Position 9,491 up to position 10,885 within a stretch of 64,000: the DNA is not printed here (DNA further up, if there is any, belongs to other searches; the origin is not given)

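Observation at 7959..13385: GC-rich (~50% vs ~35%) island encoding a peptide-plus-two-radical-SAM/SPASM biosynthetic cassette with an arginase-fold hydrolase and an alpha-oxoamine synthase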

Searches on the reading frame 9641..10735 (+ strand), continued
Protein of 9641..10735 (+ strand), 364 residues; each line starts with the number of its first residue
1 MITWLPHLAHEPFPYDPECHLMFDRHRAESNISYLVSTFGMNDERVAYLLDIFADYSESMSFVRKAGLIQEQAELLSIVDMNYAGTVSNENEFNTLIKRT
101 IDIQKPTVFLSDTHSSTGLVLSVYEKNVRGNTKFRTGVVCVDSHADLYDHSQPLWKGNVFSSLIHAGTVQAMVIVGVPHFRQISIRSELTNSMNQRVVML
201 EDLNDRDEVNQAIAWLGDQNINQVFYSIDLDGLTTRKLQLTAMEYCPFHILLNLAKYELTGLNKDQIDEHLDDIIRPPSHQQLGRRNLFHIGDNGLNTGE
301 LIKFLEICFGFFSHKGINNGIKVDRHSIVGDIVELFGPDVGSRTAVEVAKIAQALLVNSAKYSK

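Call 27: search_solved_structures(query=A1, max_evalue=1, show_alignments=1)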
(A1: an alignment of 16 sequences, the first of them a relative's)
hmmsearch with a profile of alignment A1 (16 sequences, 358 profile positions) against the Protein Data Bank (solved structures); distinct sequences matched with E-value up to 1: 36.
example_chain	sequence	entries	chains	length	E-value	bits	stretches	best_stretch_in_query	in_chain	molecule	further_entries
3m1r_A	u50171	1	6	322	1.8e-06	30.4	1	128-232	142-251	Formimidoylglutamase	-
4g3h_A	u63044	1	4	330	3.5e-06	29.4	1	95-147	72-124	Arginase (RocF)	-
3nio_A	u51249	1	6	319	5.5e-06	28.8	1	108-231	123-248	Guanidinobutyrase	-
3cmu_A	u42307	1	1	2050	4.7e-05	25.7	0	323-351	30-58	Protein recA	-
3cmt_A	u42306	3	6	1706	0.00016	24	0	323-351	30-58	Protein recA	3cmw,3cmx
5zee_A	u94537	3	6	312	0.00016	23.9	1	58-149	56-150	Arginase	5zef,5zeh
6vss_A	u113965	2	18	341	0.00023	23.4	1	107-231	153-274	Arginase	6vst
3cmv_A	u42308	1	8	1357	0.00071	21.8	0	323-351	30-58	Protein recA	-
6vsu_A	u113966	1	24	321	0.0022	20.2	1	107-231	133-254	Arginase 1, mitochondrial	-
2n6d_A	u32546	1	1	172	0.022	17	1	113-156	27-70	N-acetylglucosamine-1-phosphotransferase subunits alpha/beta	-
3pzl_A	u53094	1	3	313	0.055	15.6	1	87-231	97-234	Agmatine ureohydrolase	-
7lol_A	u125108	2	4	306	0.073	15.2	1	88-167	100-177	Agmatinase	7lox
7lba_A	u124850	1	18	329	0.086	15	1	88-167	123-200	Agmatinase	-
1cev_A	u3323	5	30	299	0.097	14.8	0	82-156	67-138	PROTEIN (ARGINASE)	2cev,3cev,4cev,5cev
5xxb_W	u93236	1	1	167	0.3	13.2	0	188-238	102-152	Ribosomal protein uL23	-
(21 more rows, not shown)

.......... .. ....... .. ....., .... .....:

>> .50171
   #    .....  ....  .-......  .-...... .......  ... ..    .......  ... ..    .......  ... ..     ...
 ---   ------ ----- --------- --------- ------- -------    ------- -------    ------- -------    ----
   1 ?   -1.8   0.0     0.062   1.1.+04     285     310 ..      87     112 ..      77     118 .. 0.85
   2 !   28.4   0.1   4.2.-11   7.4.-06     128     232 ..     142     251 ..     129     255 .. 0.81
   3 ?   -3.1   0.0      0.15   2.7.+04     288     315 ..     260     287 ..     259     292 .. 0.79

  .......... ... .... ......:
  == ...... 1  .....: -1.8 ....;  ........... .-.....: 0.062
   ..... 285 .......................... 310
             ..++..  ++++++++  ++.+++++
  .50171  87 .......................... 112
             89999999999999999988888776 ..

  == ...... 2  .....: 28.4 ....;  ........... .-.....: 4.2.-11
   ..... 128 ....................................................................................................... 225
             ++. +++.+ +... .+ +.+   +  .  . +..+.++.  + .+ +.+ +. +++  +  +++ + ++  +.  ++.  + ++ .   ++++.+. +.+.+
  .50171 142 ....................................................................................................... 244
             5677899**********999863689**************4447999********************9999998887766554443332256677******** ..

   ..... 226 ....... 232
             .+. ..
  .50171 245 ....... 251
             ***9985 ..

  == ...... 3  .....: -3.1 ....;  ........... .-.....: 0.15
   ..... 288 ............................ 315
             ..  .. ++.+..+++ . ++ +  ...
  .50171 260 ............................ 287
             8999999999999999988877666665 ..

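Call 32: find_related_loci(query=A1, collection=genome_contigs, flank=8000)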
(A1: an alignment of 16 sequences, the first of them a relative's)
Query A1 (364 aa) in genome_contigs; peptide patterns used: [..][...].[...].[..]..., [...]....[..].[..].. (x = any residue, [..] = any of these).
91 stretches matched a pattern; 10 encode a relative of the query (tblastn E <= 1e-3); 10 distinct loci.
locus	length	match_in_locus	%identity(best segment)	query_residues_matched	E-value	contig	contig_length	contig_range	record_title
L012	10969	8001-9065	32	1-356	3e-54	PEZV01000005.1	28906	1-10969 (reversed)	MAG: Candidatus Berkelbacteria bacterium CG10_big_fil_rev_8_21_14_0_10_41_12 CG10_8_21_14_0.10_scaffold_1191_c, whole ge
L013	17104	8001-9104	31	1-356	9e-56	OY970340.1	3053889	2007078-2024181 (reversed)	MAG: Candidatus Bathyarchaeota archaeon isolate MFD04492.bin.c.5 genome assembly, chromosome: 1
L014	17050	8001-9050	29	1-357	1e-45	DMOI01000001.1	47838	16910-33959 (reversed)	MAG TPA_asm: Clostridiales bacterium isolate UBA12072 contig_4243, whole genome shotgun sequence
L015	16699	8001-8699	37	111-348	2e-36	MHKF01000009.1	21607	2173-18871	MAG: Candidatus Kerfeldbacteria bacterium RIFCSPLOWO2_02_FULL_42_19 rifcsplowo2_02_scaffold_2814, whole genome shotgun s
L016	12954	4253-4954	30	108-356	2e-33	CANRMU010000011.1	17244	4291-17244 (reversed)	MAG: uncultured Bacilli bacterium isolate Lapin-021__bin8 genome assembly, contig: Lapin-021__NODE_3730_length_17244_cov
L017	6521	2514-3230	29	103-356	7e-34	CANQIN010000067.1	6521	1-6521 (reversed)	MAG: uncultured Bacilli bacterium isolate Lapin-028__bin56 genome assembly, contig: Lapin-028__NODE_12901_length_6521_co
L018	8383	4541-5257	29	103-356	7e-34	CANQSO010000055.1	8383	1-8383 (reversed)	MAG: uncultured Bacilli bacterium isolate Lapin-032__bin38 genome assembly, contig: Lapin-032__NODE_11278_length_8383_co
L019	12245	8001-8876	27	45-355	8e-30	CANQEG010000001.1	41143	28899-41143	MAG: uncultured Bacilli bacterium isolate Lapin-007__bin30 genome assembly, contig: Lapin-007__NODE_246_length_41143_cov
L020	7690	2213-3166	25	1-351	8e-28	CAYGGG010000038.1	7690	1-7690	MAG TPA_asm: uncultured Muribaculaceae bacterium isolate ERP113451_co2_311 genome assembly, contig: NODE_7397_length_769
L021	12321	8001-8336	30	47-175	5e-11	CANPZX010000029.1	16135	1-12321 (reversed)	MAG: uncultured Bacilli bacterium isolate Lapin-002__bin30 genome assembly, contig: Lapin-002__NODE_4667_length_16135_co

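Call 36: predict_structure(alignment_id=A1)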
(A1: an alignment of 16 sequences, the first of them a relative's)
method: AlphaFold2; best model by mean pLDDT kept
length: 364 residues; sequences in the alignment: 16
mean_pLDDT: 90.2   pTM: 0.91
mean pLDDT of the five models: 90.2, 89.6, 83.8, 82.9, 80.3
residues with pLDDT >= 90: 243; 70-90: 105; 50-70: 16; < 50: 0
segments of 3 or more residues with pLDDT < 50: none
pLDDT, mean of each block of 10 residues (from residue 1): 92 77 94 96 96 92 92 95 91 91 91 89 78 84 81 75 90 92 87 92 90 95 95 92 91 94 95 88 80 90 97 95 89 93 97 97 85
secondary structure, 60 per line:
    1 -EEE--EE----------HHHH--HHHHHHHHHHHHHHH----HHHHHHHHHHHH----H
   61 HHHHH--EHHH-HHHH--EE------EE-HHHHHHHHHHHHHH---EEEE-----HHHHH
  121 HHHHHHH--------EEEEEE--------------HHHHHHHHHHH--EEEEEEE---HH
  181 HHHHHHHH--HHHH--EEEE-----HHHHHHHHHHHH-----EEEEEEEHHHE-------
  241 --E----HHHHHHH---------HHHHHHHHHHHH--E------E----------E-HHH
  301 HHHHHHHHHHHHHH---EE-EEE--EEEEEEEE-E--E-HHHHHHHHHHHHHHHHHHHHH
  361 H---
elements in order: E2-4 H19-22 H25-39 H44-55 H60-65 H73-76 H90-103 E107-110 H116-127 E136-141 H156-166 E169-175 H179-188 H191-194 E197-200 H206-217 E223-229 H248-254 H264-275 H298-314 E321-323 E326-333 H340-361

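Call 43: fold_search(model_id=the predicted structure, library=pdb)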
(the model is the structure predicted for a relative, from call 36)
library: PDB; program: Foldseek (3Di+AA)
matches with E <= 10: 896; with E <= 0.001: 133
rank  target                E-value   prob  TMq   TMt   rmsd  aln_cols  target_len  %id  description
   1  3pzl_A                1.8e-08  1.00  0.44  0.53  10.5       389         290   14  The crystal structure of agmatine ureohydrolase of Thermoplasma volcanium (released 2011-01-19)
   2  7lox_A                2.1e-08  1.00  0.47  0.59  12.6       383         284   15  The structure of Agmatinase from E. Coli at 3.2 A displaying guanidine in the active site (released 2021-05-12)
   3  7lox_C                2.7e-08  1.00  0.46  0.58  12.6       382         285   16  The structure of Agmatinase from E. Coli at 3.2 A displaying guanidine in the active site (released 2021-05-12)
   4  3pzl_B                3.0e-08  1.00  0.47  0.57  12.3       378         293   14  The crystal structure of agmatine ureohydrolase of Thermoplasma volcanium (released 2011-01-19)
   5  4dz4_C                3.8e-08  1.00  0.49  0.55   9.3       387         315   10  X-ray crystal structure of a hypothetical Agmatinase from Burkholderia thailandensis (released 2012-03-28)
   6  7lba_E                1.0e-07  1.00  0.46  0.53  12.1       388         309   14  E. coli Agmatinase (released 2021-03-31)
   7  4dz4_B                1.1e-07  1.00  0.46  0.51   9.3       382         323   10  X-ray crystal structure of a hypothetical Agmatinase from Burkholderia thailandensis (released 2012-03-28)
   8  7lba_F                1.5e-07  1.00  0.48  0.56   9.4       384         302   14  E. coli Agmatinase (released 2021-03-31)
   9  7lba_D                1.6e-07  1.00  0.45  0.53  12.2       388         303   14  E. coli Agmatinase (released 2021-03-31)
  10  7lol                  1.7e-07  1.00  0.47  0.57  12.2       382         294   15  The structure of Agmatinase from E. Coli at 1.8 A displaying urea and agmatine (released 2021-05-12)
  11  4dz4_E                1.8e-07  1.00  0.48  0.54  12.5       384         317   11  X-ray crystal structure of a hypothetical Agmatinase from Burkholderia thailandensis (released 2012-03-28)
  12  4dz4_A                1.8e-07  1.00  0.46  0.52  12.5       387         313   11  X-ray crystal structure of a hypothetical Agmatinase from Burkholderia thailandensis (released 2012-03-28)
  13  6nbk_C                2.1e-07  1.00  0.41  0.50  10.8       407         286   13  Crystal structure of Arginase from Bacillus cereus (released 2018-12-19)
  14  7lba_R                2.2e-07  1.00  0.43  0.51   7.0       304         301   17  E. coli Agmatinase (released 2021-03-31)
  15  6nbk_A                2.6e-07  1.00  0.42  0.50  10.9       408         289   14  Crystal structure of Arginase from Bacillus cereus (released 2018-12-19)
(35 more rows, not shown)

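Call 50: find_related_loci(query=A1, collection=metagenome_contigs, flank=7000)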
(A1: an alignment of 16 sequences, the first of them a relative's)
Query A1 (364 aa) in metagenome_contigs; peptide patterns used: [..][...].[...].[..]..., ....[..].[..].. (x = any residue, [..] = any of these).
287 stretches matched a pattern; 16 encode a relative of the query (tblastn E <= 1e-3); 16 distinct loci.
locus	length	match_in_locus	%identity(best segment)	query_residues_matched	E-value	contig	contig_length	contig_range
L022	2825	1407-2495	36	1-355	3e-67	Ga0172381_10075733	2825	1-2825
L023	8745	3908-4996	34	1-356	8e-57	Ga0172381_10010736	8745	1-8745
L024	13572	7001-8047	33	1-356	9e-55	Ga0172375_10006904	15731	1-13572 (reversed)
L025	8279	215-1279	32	1-356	4e-54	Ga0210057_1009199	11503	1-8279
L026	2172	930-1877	35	37-356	2e-48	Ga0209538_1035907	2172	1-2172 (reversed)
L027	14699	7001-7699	37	111-348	4e-36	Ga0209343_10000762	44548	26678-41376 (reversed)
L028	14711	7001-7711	30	103-356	2e-31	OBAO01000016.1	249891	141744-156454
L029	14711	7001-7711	30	103-356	2e-31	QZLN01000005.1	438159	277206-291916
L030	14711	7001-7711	30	103-356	2e-31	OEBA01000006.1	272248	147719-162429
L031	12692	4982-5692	30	103-356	2e-31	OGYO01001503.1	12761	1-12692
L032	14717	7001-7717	29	103-356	6e-28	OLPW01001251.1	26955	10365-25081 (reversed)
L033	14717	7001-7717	29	103-356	1e-24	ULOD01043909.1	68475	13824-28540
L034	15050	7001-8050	29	1-357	2e-45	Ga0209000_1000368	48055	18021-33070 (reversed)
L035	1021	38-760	27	8-267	1e-23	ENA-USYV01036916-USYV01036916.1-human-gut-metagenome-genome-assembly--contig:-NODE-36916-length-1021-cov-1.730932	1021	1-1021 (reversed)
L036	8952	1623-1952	31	103-226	3e-14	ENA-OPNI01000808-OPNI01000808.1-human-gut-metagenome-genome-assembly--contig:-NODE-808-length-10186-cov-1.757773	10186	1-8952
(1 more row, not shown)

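Call 62: search_protein_families(library=pfam, proteins=[L028:3686-4858:+, L028:10428-12284:+, L028:12300-14078:+, L014:11998-15966:+, L014:5438-5857:+, L019:4940-5998:-, L019:11805-12137:+, L028:2417-3406:+], max_evalue=0.001)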
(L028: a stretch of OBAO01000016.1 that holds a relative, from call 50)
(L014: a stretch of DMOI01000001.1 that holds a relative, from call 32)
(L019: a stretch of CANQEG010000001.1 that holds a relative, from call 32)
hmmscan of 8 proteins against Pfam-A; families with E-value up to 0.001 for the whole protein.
L028:3686-4858:+ (390 aa): 0 families

L028:10428-12284:+ (618 aa): 1 family
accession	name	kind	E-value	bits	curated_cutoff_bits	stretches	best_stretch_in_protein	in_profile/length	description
PF00501.34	AMP-binding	-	1.1e-49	169.7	29.9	1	42-428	5-375/384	AMP-binding enzyme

L028:12300-14078:+ (592 aa): 1 family
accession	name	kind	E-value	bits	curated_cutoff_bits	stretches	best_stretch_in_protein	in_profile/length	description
PF02518.31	HATPase_c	-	7.3e-13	49.4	26.4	1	349-458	1-109/111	Histidine kinase-, DNA gyrase B-, and HSP90-like ATPase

L014:11998-15966:+ (1322 aa): 6 families
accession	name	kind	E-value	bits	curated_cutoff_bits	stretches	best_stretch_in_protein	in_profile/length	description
PF00501.34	AMP-binding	-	4.4e-88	296.1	29.9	1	466-811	1-384/384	AMP-binding enzyme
PF00668.25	Condensation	-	1.4e-81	275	30.6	1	8-446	3-456/456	Condensation domain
PF00975.26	Thioesterase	-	2.2e-13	51.4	26.4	1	1054-1194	3-139/226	Thioesterase domain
PF12330.14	Haspin_kinase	-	3.7e-05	23.4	25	1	1141-1237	57-150/364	Haspin like kinase domain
PF13193.12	AMP-binding_C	-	4.5e-05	24.7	24.5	1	867-939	1-76/76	AMP-binding enzyme C-terminal domain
PF00550.31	PP-binding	-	0.00013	22.6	20.8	1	988-1027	25-64/67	Phosphopantetheine attachment site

L014:5438-5857:+ (139 aa): 1 family
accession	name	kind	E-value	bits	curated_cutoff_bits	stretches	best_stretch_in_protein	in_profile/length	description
PF19289.4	PmbA_TldD_3rd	-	2.5e-13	50.1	22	1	12-138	79-220/220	PmbA/TldA metallopeptidase C-terminal domain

L019:4940-5998:- (352 aa): 4 families
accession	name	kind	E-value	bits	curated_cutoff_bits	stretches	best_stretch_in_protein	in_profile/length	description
PF06114.19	Peptidase_M78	-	4.6e-13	49.5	22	1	157-276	2-123/123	IrrE N-terminal-like domain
PF01381.28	HTH_3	-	1.4e-11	44.7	23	1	8-59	1-52/55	Helix-turn-helix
PF13560.12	HTH_31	-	1.2e-06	29.2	27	1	4-57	2-56/64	Helix-turn-helix domain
PF12844.13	HTH_19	-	3.7e-05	24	30.2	1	5-58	1-54/64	Helix-turn-helix domain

L019:11805-12137:+ (110 aa): 0 families

L028:2417-3406:+ (329 aa): 12 families
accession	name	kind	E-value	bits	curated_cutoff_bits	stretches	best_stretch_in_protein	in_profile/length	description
PF05496.18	RuvB_N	-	9.5e-75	250.1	27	1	19-177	1-159/159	Holliday junction DNA helicase RuvB P-loop domain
PF17864.7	AAA_lid_4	-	9e-30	102.7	27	1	180-253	1-74/74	RuvB AAA lid domain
PF05491.19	RuvB_C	-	3.7e-25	88.1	24.7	1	255-324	2-71/72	RuvB C-terminal winged helix domain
PF00004.35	AAA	-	1.6e-20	74.4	21.2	1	54-175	1-127/131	ATPase family associated with various cellular activities (AAA)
PF07728.20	AAA_5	-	2.8e-09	37.5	22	1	53-171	1-139/139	AAA domain (dynein-related subfamily)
PF13173.12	AAA_14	-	4.9e-06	27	27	1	54-135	5-95/129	AAA domain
PF00910.28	RNA_helicase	-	1.4e-05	25.9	21.5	1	54-117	1-64/105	RNA helicase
PF06068.19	TIP49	-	3.4e-05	23.6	23.8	1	25-80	24-79/347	TIP49 P-loop domain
PF00931.28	NB-ARC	-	5.1e-05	23.1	23.5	0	42-74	9-41/248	NB-ARC domain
PF01078.27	Mg_chelatase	-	0.00031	20.6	20.3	0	52-72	23-43/207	Magnesium chelatase, subunit ChlI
PF05673.19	DUF815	-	0.00033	20.4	23.8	0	19-109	22-114/249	Protein of unknown function (DUF815)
PF13191.12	AAA_16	-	0.00065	20.7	32.6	0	44-78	18-51/167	AAA ATPase domain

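Call 65: find_homologous_proteins(query=A2, max_evalue=0.001)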
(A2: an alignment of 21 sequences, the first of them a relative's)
Query A2 (21 sequences) (364 aa, profile of the alignment): 45 proteins with E <= 0.001 among 5836 candidates.
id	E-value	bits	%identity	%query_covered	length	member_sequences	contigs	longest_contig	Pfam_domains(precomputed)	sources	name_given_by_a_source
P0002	3.6e-137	475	85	100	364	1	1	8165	PF00491.27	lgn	-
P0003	2.8e-136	472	75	100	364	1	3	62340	PF00491.27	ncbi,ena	-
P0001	1.6e-135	470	100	100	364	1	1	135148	PF00491.27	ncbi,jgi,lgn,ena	ncbi:MAG: arginase family protein [Patescibacteria group bacterium]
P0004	1.4e-126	440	73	100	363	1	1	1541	PF00491.27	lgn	-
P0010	1.5e-125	437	34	98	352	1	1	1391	PF00491.27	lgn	-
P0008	8.6e-125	434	32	98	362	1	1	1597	PF00491.27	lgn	-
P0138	1.9e-123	430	32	98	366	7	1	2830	PF00491.27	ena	-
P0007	1.4e-122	427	35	98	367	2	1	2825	PF00491.27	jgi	-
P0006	3.3e-122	426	37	98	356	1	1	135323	PF00491.27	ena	-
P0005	1.4e-121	424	51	98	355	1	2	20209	PF00491.27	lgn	-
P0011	1.9e-121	423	33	98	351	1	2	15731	PF00491.27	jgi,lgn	-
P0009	2.0e-119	417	34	98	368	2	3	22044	PF00491.27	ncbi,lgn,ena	ncbi:MAG: arginase family protein [Candidatus Paceibacterota bacterium]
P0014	2.1e-108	380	30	97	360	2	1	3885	PF00491.27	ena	-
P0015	2.5e-108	380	35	88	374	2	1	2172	PF00491.27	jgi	-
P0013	1.3e-104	368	31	99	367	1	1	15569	PF00491.27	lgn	-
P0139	5.6e-104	366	35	98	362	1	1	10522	PF00491.27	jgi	jgi:hypothetical protein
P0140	1.5e-103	364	29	70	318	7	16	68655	PF00491.27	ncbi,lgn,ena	-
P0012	1.3e-100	355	32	87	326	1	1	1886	PF00491.27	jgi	jgi:hypothetical protein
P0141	2.2e-98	347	25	96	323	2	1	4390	PF00491.27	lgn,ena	-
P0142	5.5e-97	343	30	68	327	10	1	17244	PF00491.27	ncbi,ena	-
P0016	1.2e-95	338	37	65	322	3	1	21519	PF00491.27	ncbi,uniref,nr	ncbi:MAG: hypothetical protein A3B74_01255 [Candidatus Kerfeldbacteria bacterium RIFCSPHIGHO2_02_FUL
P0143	2.6e-95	337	30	70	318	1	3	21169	PF00491.27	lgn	-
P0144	5.8e-94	333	31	73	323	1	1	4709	PF00491.27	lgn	-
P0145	8.4e-94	332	26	86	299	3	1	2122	PF00491.27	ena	-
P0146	1.4e-93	332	29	85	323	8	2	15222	PF00491.27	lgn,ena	-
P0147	2.6e-92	328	29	68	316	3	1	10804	PF00491.27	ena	-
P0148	4.2e-92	327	30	70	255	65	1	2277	PF00491.27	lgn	-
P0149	4.7e-92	327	31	70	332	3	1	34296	PF00491.27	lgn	-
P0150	8.9e-92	326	32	98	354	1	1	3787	PF00491.27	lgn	-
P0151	9.5e-92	326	26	98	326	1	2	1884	PF00491.27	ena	-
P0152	3.1e-90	321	31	70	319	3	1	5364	PF00491.27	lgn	-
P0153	8.1e-90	319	26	98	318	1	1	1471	PF00491.27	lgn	-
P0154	4.6e-89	317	32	60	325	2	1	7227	PF00491.27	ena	-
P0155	5.1e-89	317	33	60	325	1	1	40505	PF00491.27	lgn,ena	-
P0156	2.4e-88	314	30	68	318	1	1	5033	PF00491.27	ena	-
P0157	5.5e-87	310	31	53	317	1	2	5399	PF00491.27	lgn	-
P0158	7.3e-82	293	32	86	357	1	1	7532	PF00491.27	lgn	-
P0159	9.3e-82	293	31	67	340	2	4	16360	PF00491.27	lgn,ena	-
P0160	3.2e-79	284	30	70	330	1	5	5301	PF00491.27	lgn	-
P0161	5.0e-69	251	32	42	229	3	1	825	PF00491.27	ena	-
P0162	7.4e-51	191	26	81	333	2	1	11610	PF00491.27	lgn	-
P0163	2.0e-48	183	25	70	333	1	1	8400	PF00491.27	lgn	-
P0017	8.4e-32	128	27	68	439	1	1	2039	PF00491.27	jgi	-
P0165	3.1e-25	107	23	65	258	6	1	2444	PF00491.27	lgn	-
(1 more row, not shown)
